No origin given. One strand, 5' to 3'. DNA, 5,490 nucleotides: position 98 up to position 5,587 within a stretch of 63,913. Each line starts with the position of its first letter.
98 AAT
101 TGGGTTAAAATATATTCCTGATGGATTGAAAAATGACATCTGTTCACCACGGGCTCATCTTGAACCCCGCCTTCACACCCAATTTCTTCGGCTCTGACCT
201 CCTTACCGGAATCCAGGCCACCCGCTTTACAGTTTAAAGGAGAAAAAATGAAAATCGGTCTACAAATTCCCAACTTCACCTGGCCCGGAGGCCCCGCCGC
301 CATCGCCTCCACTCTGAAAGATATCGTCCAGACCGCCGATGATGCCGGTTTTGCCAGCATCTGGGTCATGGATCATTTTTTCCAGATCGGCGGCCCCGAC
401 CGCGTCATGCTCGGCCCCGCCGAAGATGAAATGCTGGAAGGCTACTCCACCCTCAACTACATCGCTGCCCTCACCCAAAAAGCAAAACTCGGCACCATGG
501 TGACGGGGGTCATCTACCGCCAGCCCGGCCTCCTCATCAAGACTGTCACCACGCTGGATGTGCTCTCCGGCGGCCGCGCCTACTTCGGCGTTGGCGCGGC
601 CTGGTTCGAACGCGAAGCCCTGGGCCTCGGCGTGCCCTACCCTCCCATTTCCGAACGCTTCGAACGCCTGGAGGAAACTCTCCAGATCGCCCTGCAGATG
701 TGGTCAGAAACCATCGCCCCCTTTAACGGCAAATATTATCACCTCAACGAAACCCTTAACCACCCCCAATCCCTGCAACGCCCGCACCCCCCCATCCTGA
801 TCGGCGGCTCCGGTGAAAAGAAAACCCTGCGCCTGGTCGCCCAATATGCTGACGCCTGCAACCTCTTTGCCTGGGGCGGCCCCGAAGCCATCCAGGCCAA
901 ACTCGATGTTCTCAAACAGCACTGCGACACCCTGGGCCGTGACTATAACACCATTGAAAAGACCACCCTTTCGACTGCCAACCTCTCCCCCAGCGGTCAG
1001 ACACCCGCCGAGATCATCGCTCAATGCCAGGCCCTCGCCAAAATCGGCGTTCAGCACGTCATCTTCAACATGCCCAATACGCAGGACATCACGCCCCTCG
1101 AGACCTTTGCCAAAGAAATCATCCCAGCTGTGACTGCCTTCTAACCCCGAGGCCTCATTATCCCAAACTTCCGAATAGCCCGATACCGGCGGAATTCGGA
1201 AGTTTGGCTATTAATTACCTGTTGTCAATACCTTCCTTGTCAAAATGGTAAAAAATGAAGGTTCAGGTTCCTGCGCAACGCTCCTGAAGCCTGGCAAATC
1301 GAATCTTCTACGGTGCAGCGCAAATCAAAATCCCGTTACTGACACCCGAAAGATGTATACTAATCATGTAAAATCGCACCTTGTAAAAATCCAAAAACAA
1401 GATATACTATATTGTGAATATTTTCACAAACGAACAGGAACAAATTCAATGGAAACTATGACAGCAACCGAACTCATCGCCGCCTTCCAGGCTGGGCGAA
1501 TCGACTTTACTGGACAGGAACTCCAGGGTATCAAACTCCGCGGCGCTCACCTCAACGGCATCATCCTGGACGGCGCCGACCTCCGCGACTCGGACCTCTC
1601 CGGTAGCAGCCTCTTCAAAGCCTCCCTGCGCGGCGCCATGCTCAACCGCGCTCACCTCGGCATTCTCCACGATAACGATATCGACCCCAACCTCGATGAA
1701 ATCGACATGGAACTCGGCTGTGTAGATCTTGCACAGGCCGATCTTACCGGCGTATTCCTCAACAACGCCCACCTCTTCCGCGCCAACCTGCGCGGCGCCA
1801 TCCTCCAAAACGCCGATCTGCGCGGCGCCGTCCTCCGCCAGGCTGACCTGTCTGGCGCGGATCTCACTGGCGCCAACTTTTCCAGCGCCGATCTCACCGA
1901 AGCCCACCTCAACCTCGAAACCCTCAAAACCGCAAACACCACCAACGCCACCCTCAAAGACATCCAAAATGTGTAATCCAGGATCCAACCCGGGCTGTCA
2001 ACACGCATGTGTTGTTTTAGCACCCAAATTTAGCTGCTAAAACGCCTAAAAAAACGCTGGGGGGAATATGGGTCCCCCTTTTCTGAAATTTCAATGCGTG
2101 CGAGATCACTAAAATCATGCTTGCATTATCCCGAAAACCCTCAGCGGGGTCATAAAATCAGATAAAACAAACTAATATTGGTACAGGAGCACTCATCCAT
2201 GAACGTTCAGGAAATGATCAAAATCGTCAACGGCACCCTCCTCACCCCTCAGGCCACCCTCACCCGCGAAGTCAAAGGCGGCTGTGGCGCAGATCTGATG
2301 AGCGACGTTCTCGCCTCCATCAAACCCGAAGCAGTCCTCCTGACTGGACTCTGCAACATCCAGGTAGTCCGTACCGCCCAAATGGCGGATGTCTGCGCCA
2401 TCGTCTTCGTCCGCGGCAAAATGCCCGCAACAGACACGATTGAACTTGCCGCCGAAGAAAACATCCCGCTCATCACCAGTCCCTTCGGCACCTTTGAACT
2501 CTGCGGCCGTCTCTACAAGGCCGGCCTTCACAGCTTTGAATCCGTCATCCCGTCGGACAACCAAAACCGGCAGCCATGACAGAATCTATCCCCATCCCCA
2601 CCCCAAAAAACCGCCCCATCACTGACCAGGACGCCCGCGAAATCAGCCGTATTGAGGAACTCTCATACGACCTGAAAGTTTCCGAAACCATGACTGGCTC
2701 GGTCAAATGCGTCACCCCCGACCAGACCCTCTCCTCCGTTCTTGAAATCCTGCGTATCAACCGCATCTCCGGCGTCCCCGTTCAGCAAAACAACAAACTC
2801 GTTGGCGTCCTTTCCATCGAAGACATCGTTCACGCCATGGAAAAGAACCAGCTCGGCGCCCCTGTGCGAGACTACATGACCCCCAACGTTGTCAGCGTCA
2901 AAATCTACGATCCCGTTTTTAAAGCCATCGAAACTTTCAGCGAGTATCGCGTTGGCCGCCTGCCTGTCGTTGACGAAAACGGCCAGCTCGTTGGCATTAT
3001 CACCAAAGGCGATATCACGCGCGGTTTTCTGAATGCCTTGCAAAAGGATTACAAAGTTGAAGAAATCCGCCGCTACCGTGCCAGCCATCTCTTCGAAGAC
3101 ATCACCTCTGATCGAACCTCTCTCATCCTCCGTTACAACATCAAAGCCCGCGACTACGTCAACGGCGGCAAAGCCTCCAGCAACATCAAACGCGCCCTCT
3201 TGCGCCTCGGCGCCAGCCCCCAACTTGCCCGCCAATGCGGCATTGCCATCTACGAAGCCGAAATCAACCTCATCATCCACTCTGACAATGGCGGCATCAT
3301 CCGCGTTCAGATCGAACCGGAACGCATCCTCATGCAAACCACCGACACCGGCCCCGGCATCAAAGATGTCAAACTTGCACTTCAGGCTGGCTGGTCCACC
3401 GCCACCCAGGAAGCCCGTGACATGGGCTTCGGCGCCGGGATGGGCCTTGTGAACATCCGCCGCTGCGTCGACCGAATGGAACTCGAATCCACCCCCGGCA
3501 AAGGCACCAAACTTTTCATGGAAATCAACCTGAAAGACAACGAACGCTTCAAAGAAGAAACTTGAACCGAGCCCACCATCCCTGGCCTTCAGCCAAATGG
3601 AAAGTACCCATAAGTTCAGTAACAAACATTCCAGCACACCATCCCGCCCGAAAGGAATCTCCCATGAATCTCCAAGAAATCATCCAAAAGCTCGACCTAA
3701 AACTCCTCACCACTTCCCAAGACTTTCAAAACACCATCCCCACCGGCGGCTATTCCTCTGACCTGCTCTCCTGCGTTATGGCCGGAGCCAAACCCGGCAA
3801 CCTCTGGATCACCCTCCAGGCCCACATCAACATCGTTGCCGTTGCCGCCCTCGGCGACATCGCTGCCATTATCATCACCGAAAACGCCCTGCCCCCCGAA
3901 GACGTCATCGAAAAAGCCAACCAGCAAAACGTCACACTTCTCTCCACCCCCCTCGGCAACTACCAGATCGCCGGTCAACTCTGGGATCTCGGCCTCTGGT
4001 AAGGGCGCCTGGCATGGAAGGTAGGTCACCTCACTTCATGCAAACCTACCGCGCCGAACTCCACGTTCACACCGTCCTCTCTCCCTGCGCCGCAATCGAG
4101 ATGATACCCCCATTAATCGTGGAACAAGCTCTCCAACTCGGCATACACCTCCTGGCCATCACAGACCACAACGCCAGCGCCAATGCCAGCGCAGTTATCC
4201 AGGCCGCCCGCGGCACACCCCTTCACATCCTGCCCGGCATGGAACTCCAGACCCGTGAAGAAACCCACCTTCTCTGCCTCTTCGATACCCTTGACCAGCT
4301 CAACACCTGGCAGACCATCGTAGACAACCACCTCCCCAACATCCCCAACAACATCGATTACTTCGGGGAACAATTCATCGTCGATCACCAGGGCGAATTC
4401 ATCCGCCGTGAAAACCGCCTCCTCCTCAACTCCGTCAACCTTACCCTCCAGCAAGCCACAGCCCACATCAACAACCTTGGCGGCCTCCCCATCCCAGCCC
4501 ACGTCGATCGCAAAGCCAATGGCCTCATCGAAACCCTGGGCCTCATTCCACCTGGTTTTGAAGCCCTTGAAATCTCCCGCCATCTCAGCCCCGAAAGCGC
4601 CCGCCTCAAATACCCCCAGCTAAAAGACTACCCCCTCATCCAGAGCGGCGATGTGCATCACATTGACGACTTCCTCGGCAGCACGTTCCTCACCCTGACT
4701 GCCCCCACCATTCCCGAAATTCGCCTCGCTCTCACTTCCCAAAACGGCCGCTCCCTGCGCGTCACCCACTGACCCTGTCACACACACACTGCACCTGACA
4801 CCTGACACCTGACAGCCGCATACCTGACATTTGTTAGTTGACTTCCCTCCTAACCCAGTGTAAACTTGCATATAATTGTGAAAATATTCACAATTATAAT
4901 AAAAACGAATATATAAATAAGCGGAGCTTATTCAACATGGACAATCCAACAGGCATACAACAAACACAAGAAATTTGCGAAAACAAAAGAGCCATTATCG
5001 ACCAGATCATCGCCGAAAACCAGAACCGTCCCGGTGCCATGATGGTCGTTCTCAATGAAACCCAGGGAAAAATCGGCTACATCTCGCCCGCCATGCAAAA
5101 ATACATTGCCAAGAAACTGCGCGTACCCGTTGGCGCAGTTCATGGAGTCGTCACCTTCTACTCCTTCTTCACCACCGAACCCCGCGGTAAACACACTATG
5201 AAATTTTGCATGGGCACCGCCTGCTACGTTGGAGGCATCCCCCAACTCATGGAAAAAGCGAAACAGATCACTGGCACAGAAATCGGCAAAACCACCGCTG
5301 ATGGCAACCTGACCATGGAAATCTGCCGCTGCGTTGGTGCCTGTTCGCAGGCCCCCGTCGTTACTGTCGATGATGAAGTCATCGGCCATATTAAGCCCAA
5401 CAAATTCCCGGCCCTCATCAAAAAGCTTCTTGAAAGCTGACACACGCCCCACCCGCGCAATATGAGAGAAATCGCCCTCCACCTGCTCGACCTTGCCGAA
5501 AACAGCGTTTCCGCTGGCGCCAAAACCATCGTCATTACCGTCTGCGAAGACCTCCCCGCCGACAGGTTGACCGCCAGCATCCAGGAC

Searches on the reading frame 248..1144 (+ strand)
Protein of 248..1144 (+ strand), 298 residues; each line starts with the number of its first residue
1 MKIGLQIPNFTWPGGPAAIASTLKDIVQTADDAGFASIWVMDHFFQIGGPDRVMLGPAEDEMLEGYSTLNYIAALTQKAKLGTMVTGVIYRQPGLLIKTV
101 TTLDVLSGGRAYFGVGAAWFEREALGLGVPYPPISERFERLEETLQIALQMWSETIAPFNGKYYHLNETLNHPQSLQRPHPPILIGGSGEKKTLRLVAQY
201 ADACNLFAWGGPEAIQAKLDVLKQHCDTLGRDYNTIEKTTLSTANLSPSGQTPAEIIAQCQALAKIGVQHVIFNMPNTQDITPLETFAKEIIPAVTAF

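Call 15: search_protein_families(library=ncbifam, proteins=[window:248-1144:+], max_evalue=1e-8)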
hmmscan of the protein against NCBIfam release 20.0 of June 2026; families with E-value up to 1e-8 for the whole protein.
window:248-1144:+ (298 aa): 18 families
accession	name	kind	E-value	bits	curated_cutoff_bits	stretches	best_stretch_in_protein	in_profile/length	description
TIGR03560.1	F420_Rv1855c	subfamily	7.3e-86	287.6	231.4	1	9-240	1-226/227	TIGR03560 family F420-dependent LLM class oxidoreductase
TIGR03619.1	F420_Rv2161c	subfamily_domain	1.7e-45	155.6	166.9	1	25-274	2-246/247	TIGR03619 family F420-dependent LLM class oxidoreductase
TIGR03856.1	F420_MSMEG_2906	subfamily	3.3e-39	134.9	243.7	1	20-286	15-243/249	LLM class F420-dependent oxidoreductase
TIGR03621.1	F420_MSMEG_2516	subfamily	3.5e-28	98.6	213.15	1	20-206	13-175/295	TIGR03621 family F420-dependent LLM class oxidoreductase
TIGR04021.1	LLM_DMSO2_sfnG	equivalog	4.6e-23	82.1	382.95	1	59-232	57-227/350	dimethylsulfone monooxygenase SfnG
TIGR03571.1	lucif_BA3436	subfamily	1e-19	71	303.9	1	2-294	12-303/304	TIGR03571 family LLM class oxidoreductase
NF002619.0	PRK02271.1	equivalog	3.4e-17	62.7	276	1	19-239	12-208/329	5,10-methylenetetrahydromethanopterin reductase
TIGR03555.1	F420_mer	equivalog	9.9e-17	61.3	348.7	1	20-241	11-209/325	5,10-methylenetetrahydromethanopterin reductase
TIGR04465.1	ArgArg_F420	equivalog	5.2e-16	58.7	470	1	23-204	62-232/364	F420-dependent hydroxymycolic acid dehydrogenase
TIGR03860.1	FMN_nitrolo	subfamily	5.2e-16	58.5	279.7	1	22-153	30-161/422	NtaA/DmoA family FMN-dependent monooxygenase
TIGR03557.1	F420_G6P_family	subfamily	1.2e-15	57.5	210.4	1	25-204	17-185/316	TIGR03557 family F420-dependent LLM class oxidoreductase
TIGR03612.1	RutA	equivalog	1.9e-14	54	498.3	1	24-236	31-238/355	pyrimidine utilization protein A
TIGR03565.1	alk_sulf_monoox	equivalog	2.1e-14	53.4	518.2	1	68-232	58-218/346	FMNH2-dependent alkanesulfonate monooxygenase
NF001939.1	PRK00719.1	subfamily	4.9e-13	48.6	510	1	72-232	62-218/373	alkanesulfonate monooxygenase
TIGR03554.1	F420_G6P_DH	equivalog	1.9e-12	46.9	420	1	23-167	18-156/331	glucose-6-phosphate dehydrogenase (coenzyme-F420)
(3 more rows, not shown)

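Call 41: find_encoding_contigs(protein=window:248-1144:+, flank=10000, max_places=4)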
Protein window:248-1144:+ (298 aa): 15 contigs read that carry it; 4 places shown.
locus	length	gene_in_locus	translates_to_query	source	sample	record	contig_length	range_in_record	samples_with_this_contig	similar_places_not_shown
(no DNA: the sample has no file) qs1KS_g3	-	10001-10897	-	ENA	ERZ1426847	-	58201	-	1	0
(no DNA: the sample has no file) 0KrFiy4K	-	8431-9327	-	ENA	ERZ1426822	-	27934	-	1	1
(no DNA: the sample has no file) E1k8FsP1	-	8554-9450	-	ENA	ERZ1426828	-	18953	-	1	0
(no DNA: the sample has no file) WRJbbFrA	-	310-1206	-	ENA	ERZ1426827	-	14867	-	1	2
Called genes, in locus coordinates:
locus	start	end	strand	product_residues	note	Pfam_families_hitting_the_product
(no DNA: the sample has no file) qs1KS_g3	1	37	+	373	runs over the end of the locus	PF22020:RlmL_1st, PF02926:THUMP (weak), PF01170:UPF0020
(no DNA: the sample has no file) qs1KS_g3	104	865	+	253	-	PF00106:adh_short, PF08659:KR, PF13460:NAD_binding_10, PF13561:adh_short_C2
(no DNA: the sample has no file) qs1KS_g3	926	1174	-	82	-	PF11142:DUF2917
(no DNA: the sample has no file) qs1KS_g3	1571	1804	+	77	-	-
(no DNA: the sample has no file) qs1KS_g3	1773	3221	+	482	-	PF00392:GntR, PF00155:Aminotran_1_2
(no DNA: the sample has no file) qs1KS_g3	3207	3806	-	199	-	PF01812:5-FTHF_cyc-lig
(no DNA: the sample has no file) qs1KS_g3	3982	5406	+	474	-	PF02878:PGM_PMM_I, PF02879:PGM_PMM_II, PF02880:PGM_PMM_III, PF00408:PGM_PMM_IV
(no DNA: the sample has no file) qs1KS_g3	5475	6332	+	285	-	PF01026:TatD_DNase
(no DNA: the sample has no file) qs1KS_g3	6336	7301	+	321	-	PF00348:polyprenyl_synt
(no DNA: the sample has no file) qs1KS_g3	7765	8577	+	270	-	PF00005:ABC_tran, PF02463:SMC_N (weak), PF13304:AAA_21 (faint)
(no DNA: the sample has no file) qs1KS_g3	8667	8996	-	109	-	PF05437:AzlD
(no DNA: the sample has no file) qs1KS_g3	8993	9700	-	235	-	PF03591:AzlC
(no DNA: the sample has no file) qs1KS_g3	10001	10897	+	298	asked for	PF00296:Bac_luciferase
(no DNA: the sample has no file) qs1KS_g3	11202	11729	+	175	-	-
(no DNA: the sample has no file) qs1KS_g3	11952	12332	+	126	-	PF07085:DRTGG (weak)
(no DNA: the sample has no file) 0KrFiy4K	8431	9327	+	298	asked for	PF00296:Bac_luciferase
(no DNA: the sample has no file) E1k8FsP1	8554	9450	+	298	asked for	PF00296:Bac_luciferase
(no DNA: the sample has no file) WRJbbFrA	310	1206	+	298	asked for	PF00296:Bac_luciferase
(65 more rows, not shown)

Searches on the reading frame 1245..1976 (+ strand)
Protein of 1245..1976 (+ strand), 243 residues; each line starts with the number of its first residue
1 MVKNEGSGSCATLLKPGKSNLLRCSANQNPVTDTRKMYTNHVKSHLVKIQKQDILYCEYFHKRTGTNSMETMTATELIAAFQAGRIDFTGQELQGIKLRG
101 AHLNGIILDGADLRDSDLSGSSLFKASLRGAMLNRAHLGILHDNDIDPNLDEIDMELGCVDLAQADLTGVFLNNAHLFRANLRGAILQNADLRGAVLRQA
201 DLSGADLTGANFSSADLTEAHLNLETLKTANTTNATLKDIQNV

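Call 15: search_protein_families(library=ncbifam, proteins=[window:1245-1976:+], max_evalue=1e-8)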
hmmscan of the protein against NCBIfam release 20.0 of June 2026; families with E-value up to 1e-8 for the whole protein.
window:1245-1976:+ (243 aa): 6 families
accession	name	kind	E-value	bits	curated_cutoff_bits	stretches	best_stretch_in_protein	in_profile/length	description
NF052603.1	penta_Alr5209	equivalog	3.4e-21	75.5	125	1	154-236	17-99/113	Alr5209 family pentapeptide repeat protein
NF047416.1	penta_HetL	equivalog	3.8e-21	75.6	260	1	90-237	67-218/218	heterocyst differentiation pentapeptide repeat protein HetL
NF011744.0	PRK15197.1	equivalog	1.6e-15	57.1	274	1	154-237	153-236/291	SPI-2 type III secretion system effector PipB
NF011743.0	PRK15196.1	equivalog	1.5e-13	50.4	354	1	155-238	152-235/350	type III secretion system effector PipB2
NF000349.1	mfpA_AE000516.2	equivalog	3e-12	46.7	360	0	156-236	83-163/183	pentapeptide repeat protein MfpA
NF038182.1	penta_rpt_SmQnr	exception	5.1e-10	39.5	460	0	161-242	121-201/215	SmQnr family pentapeptide repeat protein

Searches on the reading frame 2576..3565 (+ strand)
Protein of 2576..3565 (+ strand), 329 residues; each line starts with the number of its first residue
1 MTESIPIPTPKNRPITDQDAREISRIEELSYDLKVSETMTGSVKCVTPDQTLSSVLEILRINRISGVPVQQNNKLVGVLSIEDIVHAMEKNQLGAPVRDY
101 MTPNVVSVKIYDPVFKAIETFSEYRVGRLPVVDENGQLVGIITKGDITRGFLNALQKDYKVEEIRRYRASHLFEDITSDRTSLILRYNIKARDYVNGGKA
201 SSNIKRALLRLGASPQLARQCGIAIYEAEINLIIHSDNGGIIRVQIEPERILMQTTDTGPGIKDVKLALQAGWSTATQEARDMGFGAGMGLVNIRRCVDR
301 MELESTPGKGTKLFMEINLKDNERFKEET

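Call 15: search_protein_families(library=ncbifam, proteins=[window:2576-3565:+], max_evalue=1e-8)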
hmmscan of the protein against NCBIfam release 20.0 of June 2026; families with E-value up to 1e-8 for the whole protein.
window:2576-3565:+ (329 aa): 12 families
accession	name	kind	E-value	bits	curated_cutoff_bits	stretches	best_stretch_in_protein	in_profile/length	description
TIGR01302.1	IMP_dehydrog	equivalog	8.6e-16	57.8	481.5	1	34-149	81-198/450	IMP dehydrogenase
NF053863.1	DS11_antiphage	equivalog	2.3e-13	50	260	1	27-155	69-196/305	CBS domain-containing anti-phage protein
NF053603.1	HhpR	exception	5e-13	48.9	520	1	34-167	2-132/282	CBS domain-containing high hydrostatic pressure regulator HhpR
NF041552.1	TF_PrdR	equivalog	8.5e-13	47.5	795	1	32-157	5-131/577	sigma-54 dependent transcriptional regulator PrdR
TIGR01925.2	spIIAB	equivalog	1e-12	48.1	135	1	223-318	40-135/137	anti-sigma F factor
NF011443.0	PRK14869.1-5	equivalog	4.5e-11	41.9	335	0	94-158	68-132/546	putative manganese-dependent inorganic diphosphatase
TIGR00393.1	kpsF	subfamily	1.3e-10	41.3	203.7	0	97-175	157-236/268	KpsF/GutQ family sugar-phosphate isomerase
TIGR01186.1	proV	subfamily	1.6e-10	40.7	326.6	1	35-148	244-354/363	betaine/proline/choline family ABC transporter ATP-binding protein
NF011441.0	PRK14869.1-3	equivalog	4.4e-10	38.8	753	0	98-157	71-130/548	putative manganese-dependent inorganic diphosphatase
NF011447.0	PRK14869.2-3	equivalog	2.8e-09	36.1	522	0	97-155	70-128/540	putative manganese-dependent inorganic diphosphatase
NF011449.0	PRK14869.2-5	equivalog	6.2e-09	35.4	411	0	93-160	65-133/451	putative manganese-dependent inorganic diphosphatase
NF011440.0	PRK14869.1-2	equivalog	7.9e-09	34.7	746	0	97-156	69-128/541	putative manganese-dependent inorganic diphosphatase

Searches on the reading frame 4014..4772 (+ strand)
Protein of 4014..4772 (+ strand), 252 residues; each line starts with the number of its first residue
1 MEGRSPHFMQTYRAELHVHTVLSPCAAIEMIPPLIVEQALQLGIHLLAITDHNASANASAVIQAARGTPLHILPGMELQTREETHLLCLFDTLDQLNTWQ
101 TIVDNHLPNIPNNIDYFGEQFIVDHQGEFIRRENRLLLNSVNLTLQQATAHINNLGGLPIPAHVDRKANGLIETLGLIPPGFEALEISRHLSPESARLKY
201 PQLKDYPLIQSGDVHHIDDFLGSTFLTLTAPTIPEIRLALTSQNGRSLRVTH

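Call 15: search_protein_families(library=ncbifam, proteins=[window:4014-4772:+], max_evalue=1e-8)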
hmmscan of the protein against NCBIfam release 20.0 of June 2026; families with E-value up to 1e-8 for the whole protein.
window:4014-4772:+ (252 aa): 1 family
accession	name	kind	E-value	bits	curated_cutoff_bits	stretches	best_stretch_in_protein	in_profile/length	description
NF045780.1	TrlF_fam_ATP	equivalog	3.3e-14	52.6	350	1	12-177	6-177/944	TrlF family AAA-like ATPase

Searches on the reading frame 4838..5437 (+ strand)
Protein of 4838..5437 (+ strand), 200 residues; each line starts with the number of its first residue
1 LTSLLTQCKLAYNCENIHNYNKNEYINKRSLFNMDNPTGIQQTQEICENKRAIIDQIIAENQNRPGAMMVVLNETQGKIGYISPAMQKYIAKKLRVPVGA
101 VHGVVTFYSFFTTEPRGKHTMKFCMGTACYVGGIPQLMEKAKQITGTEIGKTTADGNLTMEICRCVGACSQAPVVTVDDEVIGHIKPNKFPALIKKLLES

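Call 50: search_protein_families(library=ncbifam, proteins=[window:4838-5437:+], max_evalue=1e-8)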
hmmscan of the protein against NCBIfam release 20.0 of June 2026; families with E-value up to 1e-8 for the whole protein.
window:4838-5437:+ (200 aa): 9 families
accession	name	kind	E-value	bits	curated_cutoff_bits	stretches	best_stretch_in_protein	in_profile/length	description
NF005747.0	PRK07571.1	equivalog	1.5e-44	151.7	224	1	41-198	12-169/173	bidirectional hydrogenase complex protein HoxE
NF004638.0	PRK05988.1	equivalog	1.1e-39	135.7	198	1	47-196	7-156/159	formate dehydrogenase subunit gamma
NF005722.0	PRK07539.1-2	equivalog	6.6e-34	117.3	141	1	45-196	4-155/157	NADH-quinone oxidoreductase subunit NuoE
TIGR01958.1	nuoE_fam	subfamily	2.8e-32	111.9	142.4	1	61-197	11-147/148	NADH-quinone oxidoreductase subunit NuoE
NF005725.0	PRK07539.1-5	equivalog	1.3e-28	99.9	220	1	46-198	17-172/174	NADH-quinone oxidoreductase subunit NuoE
NF005721.0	PRK07539.1-1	equivalog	1e-23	84.1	308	1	36-197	16-177/292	NADH-quinone oxidoreductase subunit NuoE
NF005723.0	PRK07539.1-3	equivalog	1.7e-22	80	226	1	55-197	11-156/158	NADH-quinone oxidoreductase subunit NuoE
NF005724.0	PRK07539.1-4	equivalog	1.5e-19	70.8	280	1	63-196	37-171/240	NADH-quinone oxidoreductase subunit NuoE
NF009040.0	PRK12373.1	equivalog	5.6e-14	52.7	514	1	66-196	37-168/400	NADH-quinone oxidoreductase subunit E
